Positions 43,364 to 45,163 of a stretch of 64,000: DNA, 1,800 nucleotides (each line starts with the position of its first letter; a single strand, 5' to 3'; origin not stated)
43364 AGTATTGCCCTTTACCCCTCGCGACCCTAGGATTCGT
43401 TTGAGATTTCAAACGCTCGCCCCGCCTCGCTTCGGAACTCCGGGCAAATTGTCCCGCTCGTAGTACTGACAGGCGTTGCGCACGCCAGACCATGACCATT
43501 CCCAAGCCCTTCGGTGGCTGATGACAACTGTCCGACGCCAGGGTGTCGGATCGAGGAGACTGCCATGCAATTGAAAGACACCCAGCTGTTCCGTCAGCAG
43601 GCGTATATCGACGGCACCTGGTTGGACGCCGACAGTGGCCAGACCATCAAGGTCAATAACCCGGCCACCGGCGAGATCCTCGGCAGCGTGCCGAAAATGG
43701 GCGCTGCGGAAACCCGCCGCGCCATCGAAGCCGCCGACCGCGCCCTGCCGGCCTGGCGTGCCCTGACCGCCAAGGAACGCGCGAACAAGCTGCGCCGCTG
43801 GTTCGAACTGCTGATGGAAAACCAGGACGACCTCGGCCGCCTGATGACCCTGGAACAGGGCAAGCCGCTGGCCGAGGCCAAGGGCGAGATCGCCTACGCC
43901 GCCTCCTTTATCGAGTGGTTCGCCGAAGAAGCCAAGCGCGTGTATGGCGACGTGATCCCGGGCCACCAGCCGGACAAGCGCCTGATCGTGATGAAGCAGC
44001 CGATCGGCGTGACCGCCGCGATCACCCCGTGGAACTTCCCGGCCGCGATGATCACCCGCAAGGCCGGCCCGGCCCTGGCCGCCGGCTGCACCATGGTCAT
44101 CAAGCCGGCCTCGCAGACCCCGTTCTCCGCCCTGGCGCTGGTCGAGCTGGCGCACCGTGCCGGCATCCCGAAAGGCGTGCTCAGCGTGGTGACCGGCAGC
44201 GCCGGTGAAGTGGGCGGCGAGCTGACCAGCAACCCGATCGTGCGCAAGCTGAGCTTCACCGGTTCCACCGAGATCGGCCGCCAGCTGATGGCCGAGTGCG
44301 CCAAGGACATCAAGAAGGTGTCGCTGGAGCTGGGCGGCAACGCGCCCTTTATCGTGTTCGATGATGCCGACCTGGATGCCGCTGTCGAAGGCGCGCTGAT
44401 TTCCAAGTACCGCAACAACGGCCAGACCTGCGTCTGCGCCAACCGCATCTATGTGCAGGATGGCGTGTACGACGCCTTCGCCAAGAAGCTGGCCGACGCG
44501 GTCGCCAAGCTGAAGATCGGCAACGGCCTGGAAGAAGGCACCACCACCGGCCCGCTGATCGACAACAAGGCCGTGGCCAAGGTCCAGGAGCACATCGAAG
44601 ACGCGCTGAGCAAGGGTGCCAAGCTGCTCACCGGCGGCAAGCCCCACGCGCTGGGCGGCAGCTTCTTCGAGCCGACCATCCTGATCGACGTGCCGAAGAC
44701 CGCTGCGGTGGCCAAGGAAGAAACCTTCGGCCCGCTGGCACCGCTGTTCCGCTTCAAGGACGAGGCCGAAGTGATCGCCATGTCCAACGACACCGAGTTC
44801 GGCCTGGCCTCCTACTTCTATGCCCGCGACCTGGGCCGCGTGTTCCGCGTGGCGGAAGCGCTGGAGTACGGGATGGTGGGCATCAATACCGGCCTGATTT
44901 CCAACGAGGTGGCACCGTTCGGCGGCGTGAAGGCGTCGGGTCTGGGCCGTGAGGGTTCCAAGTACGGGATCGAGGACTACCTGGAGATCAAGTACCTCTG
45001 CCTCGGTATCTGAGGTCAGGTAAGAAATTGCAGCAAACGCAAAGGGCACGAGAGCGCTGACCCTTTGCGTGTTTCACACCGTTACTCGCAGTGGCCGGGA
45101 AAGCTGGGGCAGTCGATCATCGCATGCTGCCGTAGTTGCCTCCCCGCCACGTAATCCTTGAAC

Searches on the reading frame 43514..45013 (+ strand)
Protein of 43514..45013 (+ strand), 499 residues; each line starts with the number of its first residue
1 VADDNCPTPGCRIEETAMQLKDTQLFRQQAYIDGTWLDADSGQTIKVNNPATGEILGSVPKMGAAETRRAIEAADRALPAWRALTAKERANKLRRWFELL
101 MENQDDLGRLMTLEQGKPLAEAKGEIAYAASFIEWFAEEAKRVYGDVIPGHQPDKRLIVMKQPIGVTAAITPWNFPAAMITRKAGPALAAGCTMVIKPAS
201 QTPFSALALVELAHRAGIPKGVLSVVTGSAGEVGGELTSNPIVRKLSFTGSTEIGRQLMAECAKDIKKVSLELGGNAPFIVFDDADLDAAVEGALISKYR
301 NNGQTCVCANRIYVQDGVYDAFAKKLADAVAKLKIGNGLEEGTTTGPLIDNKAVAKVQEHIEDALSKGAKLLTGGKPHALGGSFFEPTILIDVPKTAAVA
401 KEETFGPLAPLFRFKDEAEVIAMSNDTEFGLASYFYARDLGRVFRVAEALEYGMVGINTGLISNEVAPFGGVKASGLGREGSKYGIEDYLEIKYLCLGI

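Call 8: search_protein_families(library=pfam, proteins=[window:43514-45013:+], max_evalue=0.01)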
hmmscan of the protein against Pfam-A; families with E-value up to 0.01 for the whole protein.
window:43514-45013:+ (499 aa): 1 family
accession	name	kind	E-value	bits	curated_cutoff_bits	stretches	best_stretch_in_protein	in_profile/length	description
PF00171.27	Aldedh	-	8e-174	579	23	1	36-494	1-460/461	Aldehyde dehydrogenase family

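Call 16: find_related_loci(query=window:43565-45010:+, collection=genome_contigs, flank=10000)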
Query window:43565-45010:+ (482 aa) in genome_contigs; peptide patterns used: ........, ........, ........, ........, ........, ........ (x = any residue, [..] = any of these).
600 stretches matched a pattern (row limit reached: there are more); 595 encode a relative of the query (tblastn E <= 1e-3); the best 80 are kept; 80 distinct loci.
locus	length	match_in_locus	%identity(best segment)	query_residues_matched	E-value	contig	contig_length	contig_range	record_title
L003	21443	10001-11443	94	1-481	0e+0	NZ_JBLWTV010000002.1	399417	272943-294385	MAG: Pseudomonas sp. isolate EA08-02 A08.013.metabat.2RE.5K@2, whole genome shotgun sequence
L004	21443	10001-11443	93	1-481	0e+0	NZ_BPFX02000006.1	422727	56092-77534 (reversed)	Pseudomonas paralcaligenes strain MRCP1333 NODE_6, whole genome shotgun sequence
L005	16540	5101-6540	93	1-482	0e+0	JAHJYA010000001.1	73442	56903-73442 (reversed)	MAG: Gammaproteobacteria bacterium isolate UMS_A.mb.24 UMS_A.mb.24_k119_3225, whole genome shotgun sequence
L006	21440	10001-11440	92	1-482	0e+0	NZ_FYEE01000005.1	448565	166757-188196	Pseudomonas sp. Irchel 3E20 isolate Pseudomonas sp. Irchel 3E20, whole genome shotgun sequence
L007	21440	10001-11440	91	1-482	0e+0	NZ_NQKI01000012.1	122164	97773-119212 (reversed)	Pseudomonas lundensis strain L1802 Pseudomonas_lundensis_L1802_Contig12, whole genome shotgun sequence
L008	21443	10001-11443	91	1-481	0e+0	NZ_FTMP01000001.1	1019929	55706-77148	Aquipseudomonas alcaligenes strain RU36E, whole genome shotgun sequence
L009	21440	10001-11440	91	1-482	0e+0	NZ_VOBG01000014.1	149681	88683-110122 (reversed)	Pseudomonas sp. ANT_H4 ctg00014_149681, whole genome shotgun sequence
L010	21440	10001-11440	91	1-482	0e+0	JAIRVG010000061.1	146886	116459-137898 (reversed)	MAG: Paucimonas sp. isolate Fux382_bin17 k119_518251, whole genome shotgun sequence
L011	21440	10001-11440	90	1-482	0e+0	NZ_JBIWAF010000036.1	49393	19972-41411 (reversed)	Pseudomonas sp. NPDC099000 NPDC099000_370_E2.ctg-0036, whole genome shotgun sequence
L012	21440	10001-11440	90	1-482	0e+0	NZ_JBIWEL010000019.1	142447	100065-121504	Pseudomonas sp. NPDC096950 NPDC096950_261_H6.ctg-0019, whole genome shotgun sequence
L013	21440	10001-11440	91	1-482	0e+0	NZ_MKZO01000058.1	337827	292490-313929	Pseudomonas putida strain GM4FR PSEMO_contig000058, whole genome shotgun sequence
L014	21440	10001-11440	90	1-482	0e+0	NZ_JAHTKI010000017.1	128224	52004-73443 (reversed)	Pseudomonas botevensis strain COW3 scaffold17_size128224, whole genome shotgun sequence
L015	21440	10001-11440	90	1-482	0e+0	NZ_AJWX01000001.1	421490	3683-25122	Pseudomonas sp. M47T1 contig01, whole genome shotgun sequence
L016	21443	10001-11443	91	1-481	0e+0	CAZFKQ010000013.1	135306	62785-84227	MAG TPA_asm: uncultured Pseudomonas sp. isolate binchicken_co328_93 genome assembly, contig: NODE_81_length_135306_cov_1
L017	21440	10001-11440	90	1-482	0e+0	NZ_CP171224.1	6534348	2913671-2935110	Pseudomonas migulae strain HY-2 chromosome, complete genome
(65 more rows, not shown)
